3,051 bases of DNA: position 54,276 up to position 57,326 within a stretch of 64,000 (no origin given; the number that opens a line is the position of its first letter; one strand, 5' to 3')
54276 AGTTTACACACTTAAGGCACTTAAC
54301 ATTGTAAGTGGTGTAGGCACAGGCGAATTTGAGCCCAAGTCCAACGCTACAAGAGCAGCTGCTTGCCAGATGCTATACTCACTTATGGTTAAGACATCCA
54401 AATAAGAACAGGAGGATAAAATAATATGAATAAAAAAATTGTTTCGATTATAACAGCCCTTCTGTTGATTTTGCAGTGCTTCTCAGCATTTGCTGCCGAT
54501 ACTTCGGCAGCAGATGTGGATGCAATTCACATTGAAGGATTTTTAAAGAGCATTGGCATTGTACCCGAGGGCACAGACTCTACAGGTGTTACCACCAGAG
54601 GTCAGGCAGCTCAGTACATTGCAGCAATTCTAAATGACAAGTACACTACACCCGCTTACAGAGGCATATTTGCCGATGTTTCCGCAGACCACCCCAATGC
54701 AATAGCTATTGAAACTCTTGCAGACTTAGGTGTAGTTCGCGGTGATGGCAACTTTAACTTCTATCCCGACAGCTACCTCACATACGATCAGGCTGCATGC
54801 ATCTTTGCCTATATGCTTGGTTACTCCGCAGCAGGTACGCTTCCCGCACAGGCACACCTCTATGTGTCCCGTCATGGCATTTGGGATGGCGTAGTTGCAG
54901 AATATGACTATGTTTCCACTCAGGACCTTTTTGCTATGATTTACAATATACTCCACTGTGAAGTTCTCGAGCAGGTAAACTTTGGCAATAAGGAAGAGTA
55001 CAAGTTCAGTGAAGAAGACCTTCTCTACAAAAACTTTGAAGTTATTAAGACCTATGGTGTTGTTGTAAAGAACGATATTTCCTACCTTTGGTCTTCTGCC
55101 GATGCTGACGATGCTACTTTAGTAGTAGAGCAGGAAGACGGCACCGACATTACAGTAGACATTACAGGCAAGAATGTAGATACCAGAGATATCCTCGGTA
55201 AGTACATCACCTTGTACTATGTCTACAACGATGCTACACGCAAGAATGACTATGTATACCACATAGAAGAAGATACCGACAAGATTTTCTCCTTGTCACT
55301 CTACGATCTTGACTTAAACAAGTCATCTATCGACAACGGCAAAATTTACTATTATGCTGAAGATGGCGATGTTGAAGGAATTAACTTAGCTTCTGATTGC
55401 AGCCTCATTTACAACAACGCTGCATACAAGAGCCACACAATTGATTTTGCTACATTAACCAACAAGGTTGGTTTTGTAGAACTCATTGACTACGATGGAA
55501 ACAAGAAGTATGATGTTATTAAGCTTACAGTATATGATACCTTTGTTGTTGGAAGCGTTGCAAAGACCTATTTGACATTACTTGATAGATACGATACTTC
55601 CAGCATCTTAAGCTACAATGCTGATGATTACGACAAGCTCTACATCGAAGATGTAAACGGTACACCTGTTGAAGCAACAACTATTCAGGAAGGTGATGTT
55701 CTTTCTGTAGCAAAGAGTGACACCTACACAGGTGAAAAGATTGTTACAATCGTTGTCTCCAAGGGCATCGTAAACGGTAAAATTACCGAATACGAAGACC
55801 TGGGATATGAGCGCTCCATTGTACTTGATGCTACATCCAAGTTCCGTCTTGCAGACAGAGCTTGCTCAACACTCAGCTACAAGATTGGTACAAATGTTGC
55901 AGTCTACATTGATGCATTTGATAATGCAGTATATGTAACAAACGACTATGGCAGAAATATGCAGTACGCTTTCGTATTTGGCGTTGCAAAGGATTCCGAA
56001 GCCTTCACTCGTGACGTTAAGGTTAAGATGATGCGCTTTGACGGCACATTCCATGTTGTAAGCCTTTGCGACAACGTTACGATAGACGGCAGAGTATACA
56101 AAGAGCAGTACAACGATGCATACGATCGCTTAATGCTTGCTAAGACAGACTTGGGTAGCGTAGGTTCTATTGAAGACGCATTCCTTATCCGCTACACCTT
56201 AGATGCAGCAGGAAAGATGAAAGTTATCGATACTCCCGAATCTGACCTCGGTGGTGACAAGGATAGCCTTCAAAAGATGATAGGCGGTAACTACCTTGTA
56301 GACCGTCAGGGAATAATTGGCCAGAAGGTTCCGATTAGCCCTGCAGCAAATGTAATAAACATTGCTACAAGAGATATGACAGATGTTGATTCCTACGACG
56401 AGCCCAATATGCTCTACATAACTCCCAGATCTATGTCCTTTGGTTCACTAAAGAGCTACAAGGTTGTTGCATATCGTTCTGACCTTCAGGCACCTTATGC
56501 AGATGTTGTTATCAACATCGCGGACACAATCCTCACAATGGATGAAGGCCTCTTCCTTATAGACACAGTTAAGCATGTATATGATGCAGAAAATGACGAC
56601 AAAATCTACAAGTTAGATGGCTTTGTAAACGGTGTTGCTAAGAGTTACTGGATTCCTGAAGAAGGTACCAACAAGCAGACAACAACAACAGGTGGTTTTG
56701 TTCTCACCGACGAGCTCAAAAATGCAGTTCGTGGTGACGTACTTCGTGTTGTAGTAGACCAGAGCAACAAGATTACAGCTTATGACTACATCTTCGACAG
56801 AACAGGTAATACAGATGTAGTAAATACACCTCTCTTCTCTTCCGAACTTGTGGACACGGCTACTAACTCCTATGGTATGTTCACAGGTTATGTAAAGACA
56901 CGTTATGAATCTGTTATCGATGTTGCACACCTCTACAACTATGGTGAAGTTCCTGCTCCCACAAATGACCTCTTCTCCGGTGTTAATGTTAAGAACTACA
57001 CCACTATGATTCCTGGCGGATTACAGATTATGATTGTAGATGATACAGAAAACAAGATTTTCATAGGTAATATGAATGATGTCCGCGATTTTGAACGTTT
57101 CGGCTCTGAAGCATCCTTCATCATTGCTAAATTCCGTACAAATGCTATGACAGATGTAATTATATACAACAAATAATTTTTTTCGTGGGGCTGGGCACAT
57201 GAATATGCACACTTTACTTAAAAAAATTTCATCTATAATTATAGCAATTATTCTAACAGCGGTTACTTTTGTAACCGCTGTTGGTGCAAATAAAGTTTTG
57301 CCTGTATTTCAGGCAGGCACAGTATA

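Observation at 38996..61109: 22-kb block of secreted multi-module proteins with two SLH anchors: candidate S-layer-tethered polysaccharide-degrading apparatus made largely of unassigned modules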

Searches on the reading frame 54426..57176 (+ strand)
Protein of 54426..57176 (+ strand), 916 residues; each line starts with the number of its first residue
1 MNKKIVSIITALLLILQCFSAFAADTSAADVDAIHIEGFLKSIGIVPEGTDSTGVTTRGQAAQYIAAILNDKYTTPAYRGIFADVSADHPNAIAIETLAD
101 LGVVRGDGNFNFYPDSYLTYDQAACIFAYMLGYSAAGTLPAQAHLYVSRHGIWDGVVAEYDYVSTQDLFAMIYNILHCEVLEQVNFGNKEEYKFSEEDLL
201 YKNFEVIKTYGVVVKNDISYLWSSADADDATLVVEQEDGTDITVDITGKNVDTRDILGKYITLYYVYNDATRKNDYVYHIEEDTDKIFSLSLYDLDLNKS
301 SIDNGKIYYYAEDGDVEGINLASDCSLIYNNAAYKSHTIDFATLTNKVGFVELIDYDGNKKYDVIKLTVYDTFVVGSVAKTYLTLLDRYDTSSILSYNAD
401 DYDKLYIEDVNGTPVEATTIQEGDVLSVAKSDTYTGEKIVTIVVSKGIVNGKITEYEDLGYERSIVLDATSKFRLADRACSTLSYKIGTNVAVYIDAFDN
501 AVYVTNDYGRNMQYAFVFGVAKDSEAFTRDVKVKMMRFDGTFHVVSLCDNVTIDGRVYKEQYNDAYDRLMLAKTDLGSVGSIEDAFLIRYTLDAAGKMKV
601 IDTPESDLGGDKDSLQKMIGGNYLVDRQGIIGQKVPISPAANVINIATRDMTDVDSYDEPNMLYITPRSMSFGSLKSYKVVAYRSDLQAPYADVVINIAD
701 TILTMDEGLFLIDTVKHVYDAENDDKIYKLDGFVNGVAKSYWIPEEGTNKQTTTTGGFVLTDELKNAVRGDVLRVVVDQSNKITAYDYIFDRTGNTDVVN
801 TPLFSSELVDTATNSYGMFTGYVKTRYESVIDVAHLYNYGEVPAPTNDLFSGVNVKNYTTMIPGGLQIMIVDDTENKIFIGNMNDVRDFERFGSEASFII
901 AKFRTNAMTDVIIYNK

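Call 3: search_protein_families(library=pfam, proteins=[window:54426-57176:+], max_evalue=0.01)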
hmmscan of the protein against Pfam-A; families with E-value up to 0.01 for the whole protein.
window:54426-57176:+ (916 aa): 1 family
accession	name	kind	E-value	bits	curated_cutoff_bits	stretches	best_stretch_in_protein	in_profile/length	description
PF00395.25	SLH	-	1.8e-08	34.6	20.8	1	82-124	2-44/44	S-layer homology domain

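Call 8: search_protein_families(library=ncbifam, proteins=[window:54426-57176:+], max_evalue=0.01)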
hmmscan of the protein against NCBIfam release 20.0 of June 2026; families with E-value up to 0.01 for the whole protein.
window:54426-57176:+ (916 aa): 0 families

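Call 20: find_homologous_proteins(query=window:54426-57176:+, max_evalue=0.001)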
Query window:54426-57176:+ (916 aa): 16 proteins with E <= 0.001 among 8000 candidates.
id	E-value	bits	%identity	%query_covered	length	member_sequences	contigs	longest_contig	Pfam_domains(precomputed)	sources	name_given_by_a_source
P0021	0.0e+0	2030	100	100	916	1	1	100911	PF00395.26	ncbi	-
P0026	1.7e-263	895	46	100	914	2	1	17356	PF00395.26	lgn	-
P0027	7.9e-263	893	46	100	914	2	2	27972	PF00395.26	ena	-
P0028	1.6e-257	875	46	100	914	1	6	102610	-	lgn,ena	-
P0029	1.4e-255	869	45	100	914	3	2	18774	-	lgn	-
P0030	4.9e-25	106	25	55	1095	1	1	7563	PF00395.26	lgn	-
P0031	1.5e-20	91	26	54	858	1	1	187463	-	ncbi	-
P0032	6.2e-20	89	24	65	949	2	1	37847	PF00395.26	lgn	-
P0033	2.0e-18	84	25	60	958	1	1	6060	PF00395.26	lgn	-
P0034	4.4e-17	80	26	66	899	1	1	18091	PF00395.26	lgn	-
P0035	8.2e-16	75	24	66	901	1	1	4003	PF00395.26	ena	-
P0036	1.6e-14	71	24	91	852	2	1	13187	PF00395.26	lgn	-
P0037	4.3e-14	70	27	52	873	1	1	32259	PF00395.26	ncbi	-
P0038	1.5e-12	65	25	45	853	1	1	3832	PF00395.26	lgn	-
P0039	3.3e-11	60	25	57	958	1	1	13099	PF00395.26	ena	-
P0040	3.5e-6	44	25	52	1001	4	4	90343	PF00395.26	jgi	-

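Call 55: find_encoding_contigs(protein=P0031, flank=10000, max_places=1)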
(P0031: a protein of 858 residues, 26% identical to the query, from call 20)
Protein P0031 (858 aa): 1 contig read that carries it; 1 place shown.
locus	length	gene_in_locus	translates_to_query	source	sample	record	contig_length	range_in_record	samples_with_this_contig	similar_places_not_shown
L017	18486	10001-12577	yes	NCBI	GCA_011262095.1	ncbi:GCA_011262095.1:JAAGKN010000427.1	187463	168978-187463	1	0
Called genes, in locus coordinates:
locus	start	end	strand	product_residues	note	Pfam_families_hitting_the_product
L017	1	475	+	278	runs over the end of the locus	PF23023:Anti-Pycsar_Apyc1 (weak), PF12706:Lactamase_B_2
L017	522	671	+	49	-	-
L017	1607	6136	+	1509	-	PF08124:Lyase_8_N, PF02278:Lyase_8, PF00754:F5_F8_type_C, PF22633:F5_F8_type_C_2, PF02278:Lyase_8, PF02884:Lyase_8_C, PF00395:SLH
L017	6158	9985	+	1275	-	PF13205:Big_5, PF00395:SLH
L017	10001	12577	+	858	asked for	-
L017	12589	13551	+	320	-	PF00528:BPD_transp_1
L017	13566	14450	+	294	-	PF00528:BPD_transp_1 (weak)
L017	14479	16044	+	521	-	PF01547:SBP_bac_1, PF13416:SBP_bac_8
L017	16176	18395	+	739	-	PF12833:HTH_18, PF00165:HTH_AraC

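Call 56: find_encoding_contigs(protein=P0040, flank=10000, max_places=1)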
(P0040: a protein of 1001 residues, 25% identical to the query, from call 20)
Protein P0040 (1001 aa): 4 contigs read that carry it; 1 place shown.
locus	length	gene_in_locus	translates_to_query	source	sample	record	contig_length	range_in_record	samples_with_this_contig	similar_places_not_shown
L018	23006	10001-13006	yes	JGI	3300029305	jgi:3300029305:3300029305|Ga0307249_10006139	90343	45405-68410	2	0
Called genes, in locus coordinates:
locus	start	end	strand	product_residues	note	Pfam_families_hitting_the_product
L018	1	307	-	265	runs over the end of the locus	PF00702:Hydrolase, PF13344:Hydrolase_6, PF13419:HAD_2 (weak), PF13242:Hydrolase_like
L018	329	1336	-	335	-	PF04055:Radical_SAM, PF16199:Radical_SAM_C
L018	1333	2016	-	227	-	PF22935:RM44_endonuclase (faint), PF14622:Ribonucleas_3_3, PF00636:Ribonuclease_3, PF00035:dsrm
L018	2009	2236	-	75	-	PF00550:PP-binding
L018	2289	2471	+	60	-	-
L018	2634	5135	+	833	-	PF02739:5_3_exonuc_N, PF01367:5_3_exonuc, PF22619:DNA_polI_exo1, PF00476:DNA_pol_A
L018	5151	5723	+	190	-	PF01121:CoaE, PF13189:Cytidylate_kin2 (weak)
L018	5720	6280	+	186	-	PF01464:SLT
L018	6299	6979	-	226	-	PF01980:TrmO_N, PF18389:TrmO_C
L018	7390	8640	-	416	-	PF09861:Lar_N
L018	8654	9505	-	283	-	PF00106:adh_short, PF13561:adh_short_C2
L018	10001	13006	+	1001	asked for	PF00395:SLH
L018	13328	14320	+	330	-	PF02661:Fic, PF21247:Fic-like_C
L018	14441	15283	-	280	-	PF10609:ParA, PF01656:CbiA (weak)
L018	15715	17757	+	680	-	PF08239:SH3_3, PF26182:Ig_NUP210_5th (faint), PF26918:Ig_Eae (faint), PF00395:SLH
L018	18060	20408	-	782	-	PF00488:MutS_V, PF20297:MSSS, PF01713:Smr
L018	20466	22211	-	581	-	PF00128:Alpha-amylase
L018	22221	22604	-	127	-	-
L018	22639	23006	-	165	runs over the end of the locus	PF04539:Sigma70_r3 (weak), PF08281:Sigma70_r4_2 (weak), PF04545:Sigma70_r4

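Call 57: find_encoding_contigs(protein=P0037, flank=10000, max_places=1)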
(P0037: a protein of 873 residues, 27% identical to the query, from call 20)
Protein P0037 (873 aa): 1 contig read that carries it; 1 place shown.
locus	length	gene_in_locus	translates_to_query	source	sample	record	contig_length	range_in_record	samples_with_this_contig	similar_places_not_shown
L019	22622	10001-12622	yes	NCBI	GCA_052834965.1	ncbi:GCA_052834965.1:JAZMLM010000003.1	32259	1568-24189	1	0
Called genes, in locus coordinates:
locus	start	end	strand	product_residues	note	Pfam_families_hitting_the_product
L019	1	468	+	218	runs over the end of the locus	PF00849:PseudoU_synth_2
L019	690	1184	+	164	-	PF05198:IF3_N, PF00707:IF3_C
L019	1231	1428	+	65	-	PF01632:Ribosomal_L35p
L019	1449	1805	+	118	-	PF00453:Ribosomal_L20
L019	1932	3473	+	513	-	PF12673:SipL, PF01476:LysM (weak)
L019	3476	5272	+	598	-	PF01235:Na_Ala_symp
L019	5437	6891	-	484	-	-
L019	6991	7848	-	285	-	PF00165:HTH_AraC, PF12833:HTH_18, PF00165:HTH_AraC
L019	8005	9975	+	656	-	PF20578:aBig_2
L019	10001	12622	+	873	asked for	PF00395:SLH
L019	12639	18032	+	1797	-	PF20578:aBig_2, PF16889:Hepar_II_III_N, PF07940:Hepar_II_III_C, PF00395:SLH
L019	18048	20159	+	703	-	PF00728:Glyco_hydro_20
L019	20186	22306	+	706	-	PF20578:aBig_2 (faint)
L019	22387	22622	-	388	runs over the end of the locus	PF01546:Peptidase_M20, PF07687:M20_dimer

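Call 58: find_encoding_contigs(protein=P0032, flank=10000, max_places=1)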
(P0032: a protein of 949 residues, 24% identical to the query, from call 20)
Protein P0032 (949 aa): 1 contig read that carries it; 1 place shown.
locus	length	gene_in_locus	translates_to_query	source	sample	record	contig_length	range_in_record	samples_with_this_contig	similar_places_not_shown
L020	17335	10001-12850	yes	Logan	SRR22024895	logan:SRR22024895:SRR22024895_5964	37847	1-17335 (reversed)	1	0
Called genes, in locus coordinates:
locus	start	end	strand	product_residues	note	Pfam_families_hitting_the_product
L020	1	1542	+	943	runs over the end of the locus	-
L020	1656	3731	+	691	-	PF02018:CBM_4_9, PF04862:DUF642 (faint), PF22637:CBM_4_9_1 (faint), PF02018:CBM_4_9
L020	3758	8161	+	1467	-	PF02018:CBM_4_9, PF21231:GH141_M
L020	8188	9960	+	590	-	PF00395:SLH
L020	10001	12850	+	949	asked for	PF00395:SLH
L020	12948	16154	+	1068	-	PF00657:Lipase_GDSL, PF13472:Lipase_GDSL_2, PF01522:Polysacc_deac_1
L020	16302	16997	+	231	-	-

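Call 77: search_solved_structures(query=A9, max_evalue=1)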
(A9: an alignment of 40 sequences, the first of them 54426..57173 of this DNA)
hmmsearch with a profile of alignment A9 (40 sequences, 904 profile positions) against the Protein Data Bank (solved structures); distinct sequences matched with E-value up to 1: 13.
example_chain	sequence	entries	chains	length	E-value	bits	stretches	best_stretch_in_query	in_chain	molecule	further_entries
6bt4_A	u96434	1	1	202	4.3e-18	67.8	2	79-134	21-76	S-layer protein sap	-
3pyw_A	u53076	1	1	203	1e-17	66.6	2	82-135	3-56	S-layer protein sap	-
9g93_A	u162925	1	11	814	6.6e-14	53.9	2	77-134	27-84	S-layer protein sap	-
8bys_A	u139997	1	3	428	6.6e-10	40.7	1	62-142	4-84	S-layer homology domain-containing protein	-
8bz2_A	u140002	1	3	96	1.2e-09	39.9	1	82-143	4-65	S-layer homology domain-containing protein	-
8bym_A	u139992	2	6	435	7.4e-09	37.2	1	78-142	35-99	S-layer homology domain-containing protein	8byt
6cwc_A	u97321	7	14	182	9e-09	36.9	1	31-159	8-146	Surface (S-) layer glycoprotein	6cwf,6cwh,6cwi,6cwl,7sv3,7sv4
6cwm_A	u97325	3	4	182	8.7e-08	33.7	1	31-159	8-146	Surface (S-) layer glycoprotein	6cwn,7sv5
6cwr_A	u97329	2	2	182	1.1e-07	33.3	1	32-159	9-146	Surface (S-) layer glycoprotein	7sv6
7zgx_A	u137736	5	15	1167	0.00074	20.7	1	85-144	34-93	S-layer protein SlpA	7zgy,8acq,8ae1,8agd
5m1x_A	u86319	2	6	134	0.17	12.9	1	712-769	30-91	Replication factor A protein 1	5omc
8b4k_A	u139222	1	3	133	0.19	12.7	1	712-769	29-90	Replication factor A protein 1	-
5omb_A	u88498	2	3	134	0.19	12.7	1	712-769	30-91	Replication factor A protein 1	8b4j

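Call 78: search_protein_families(library=pfam, alignment_id=A9, max_evalue=0.01)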
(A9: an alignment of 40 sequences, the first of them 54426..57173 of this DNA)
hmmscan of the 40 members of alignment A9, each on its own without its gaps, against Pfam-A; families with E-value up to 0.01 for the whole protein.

A. member 1, window:54426-57173:+ (916 aa): 1 family
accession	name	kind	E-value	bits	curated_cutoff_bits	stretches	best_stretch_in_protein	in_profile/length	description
PF00395.25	SLH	-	1.8e-08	34.6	20.8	1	82-124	2-44/44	S-layer homology domain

B. families by the number of members that match (of 40 scanned): 4 families
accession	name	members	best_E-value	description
PF00395.25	SLH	36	3.3e-22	S-layer homology domain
PF04566.18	RNA_pol_Rpb2_4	1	0.00046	RNA polymerase Rpb2, domain 4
PF12671.13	Amidase_6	1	0.0063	Putative amidase domain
PF22403.1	DUF6981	1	0.0074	Domain of unknown function (DUF6981)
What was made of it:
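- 54426..57176 (+): O6: secreted 916-aa protein. It has an N-terminal SLH triple (residues 25-178, nt 54498-54959) and a ~720-aa unassigned body (nt 55011-57173). Of 40 aligned members, 36 have SLH and no other recurrent Pfam family appears (three one-off weak hits) (call 78).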

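Call 79: find_encoding_contigs(protein=P0034, flank=10000, max_places=1)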
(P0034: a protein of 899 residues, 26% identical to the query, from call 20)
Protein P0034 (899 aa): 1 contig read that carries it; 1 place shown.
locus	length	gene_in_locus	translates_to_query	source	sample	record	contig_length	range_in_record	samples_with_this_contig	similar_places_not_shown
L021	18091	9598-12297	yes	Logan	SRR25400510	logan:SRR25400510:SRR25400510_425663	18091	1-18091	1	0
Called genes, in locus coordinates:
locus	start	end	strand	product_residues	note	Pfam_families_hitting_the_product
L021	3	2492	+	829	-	?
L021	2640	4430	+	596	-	-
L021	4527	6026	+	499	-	PF13472:Lipase_GDSL_2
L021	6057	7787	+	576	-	PF07532:Big_4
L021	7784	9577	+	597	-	PF06917:Pectate_lyase_2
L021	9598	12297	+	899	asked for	PF00395:SLH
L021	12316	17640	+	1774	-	PF07532:Big_4, PF20578:aBig_2, PF00395:SLH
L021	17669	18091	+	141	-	?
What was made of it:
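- Closest known: SLH-anchored multi-domain glycanases. Different: The distant loci L017, L019 and L021 do show the classical enzyme-SLH fusion, next to an O6 relative (calls 55, 57, 79).
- They sit beside PL8, Hepar_II_III, PL2 and GH141 enzymes (calls 55, 57, 58, 79).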

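Call 80: find_encoding_contigs(protein=P0036, flank=10000, max_places=1)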
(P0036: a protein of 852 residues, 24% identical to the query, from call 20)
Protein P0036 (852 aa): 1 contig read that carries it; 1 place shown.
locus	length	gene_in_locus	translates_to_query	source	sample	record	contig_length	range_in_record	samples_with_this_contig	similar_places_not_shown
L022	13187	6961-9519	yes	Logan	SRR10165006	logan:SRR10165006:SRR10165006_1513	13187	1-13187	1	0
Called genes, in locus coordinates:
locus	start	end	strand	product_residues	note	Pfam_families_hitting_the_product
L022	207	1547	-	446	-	-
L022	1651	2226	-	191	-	-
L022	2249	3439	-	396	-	PF00070:Pyr_redox (faint), PF00890:FAD_binding_2 (faint), PF01266:DAO (weak), PF03486:HI0933_like, PF12831:FAD_oxidored (weak), PF13450:NAD_binding_8 (weak), PF13454:NAD_binding_9 (weak), PF22780:HI0933_like_1st, +3 more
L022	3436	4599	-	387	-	PF01594:AI-2E_transport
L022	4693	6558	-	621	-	PF00395:SLH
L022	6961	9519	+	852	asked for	PF00395:SLH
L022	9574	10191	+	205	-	PF00881:Nitroreductase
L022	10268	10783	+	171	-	PF00132:Hexapep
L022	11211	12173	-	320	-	PF07833:Cu_amine_oxidN1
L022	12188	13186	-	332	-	?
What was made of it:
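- Two distant O6 relatives, in L018 and L022, are not in CAZyme loci (calls 56, 80).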

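Call 81: find_encoding_contigs(protein=P0039, flank=10000, max_places=1)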
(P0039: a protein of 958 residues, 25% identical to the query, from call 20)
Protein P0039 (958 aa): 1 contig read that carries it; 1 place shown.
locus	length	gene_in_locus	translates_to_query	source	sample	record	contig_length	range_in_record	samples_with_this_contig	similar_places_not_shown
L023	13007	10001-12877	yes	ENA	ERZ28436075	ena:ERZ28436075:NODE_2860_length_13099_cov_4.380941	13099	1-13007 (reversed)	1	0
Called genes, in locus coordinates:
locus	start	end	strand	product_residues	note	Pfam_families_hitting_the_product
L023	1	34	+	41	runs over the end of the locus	?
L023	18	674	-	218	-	PF23023:Anti-Pycsar_Apyc1 (weak), PF12706:Lactamase_B_2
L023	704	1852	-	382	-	PF07221:GlcNAc_2-epim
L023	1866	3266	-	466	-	-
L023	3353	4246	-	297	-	PF02311:AraC_binding, PF07883:Cupin_2 (weak), PF00165:HTH_AraC (weak), PF12833:HTH_18, PF00165:HTH_AraC (weak)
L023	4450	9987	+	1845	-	PF02018:CBM_4_9, PF20578:aBig_2, PF02018:CBM_4_9, PF20578:aBig_2, PF02018:CBM_4_9, PF20578:aBig_2, PF02018:CBM_4_9, PF20578:aBig_2, +1 more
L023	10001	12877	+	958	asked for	PF00395:SLH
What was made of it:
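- Five of seven distant relatives examined sit beside extracellular CAZymes of four different families (calls 55, 57, 58, 79, 81).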

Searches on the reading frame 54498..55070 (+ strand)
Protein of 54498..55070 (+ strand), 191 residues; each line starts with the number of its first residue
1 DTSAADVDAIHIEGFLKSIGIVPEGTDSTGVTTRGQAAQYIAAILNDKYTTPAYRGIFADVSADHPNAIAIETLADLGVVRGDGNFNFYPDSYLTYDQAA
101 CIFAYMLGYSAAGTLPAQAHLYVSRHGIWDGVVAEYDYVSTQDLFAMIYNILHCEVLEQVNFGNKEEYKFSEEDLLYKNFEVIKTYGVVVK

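Call 40: search_protein_families(library=pfam, proteins=[window:54498-55070:+], max_evalue=1)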
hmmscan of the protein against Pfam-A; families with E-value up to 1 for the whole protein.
seq(191 aa): 1 family
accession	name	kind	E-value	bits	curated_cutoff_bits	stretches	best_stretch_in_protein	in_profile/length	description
PF00395.25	SLH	-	1.2e-09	38.4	20.8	1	58-100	2-44/44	S-layer homology domain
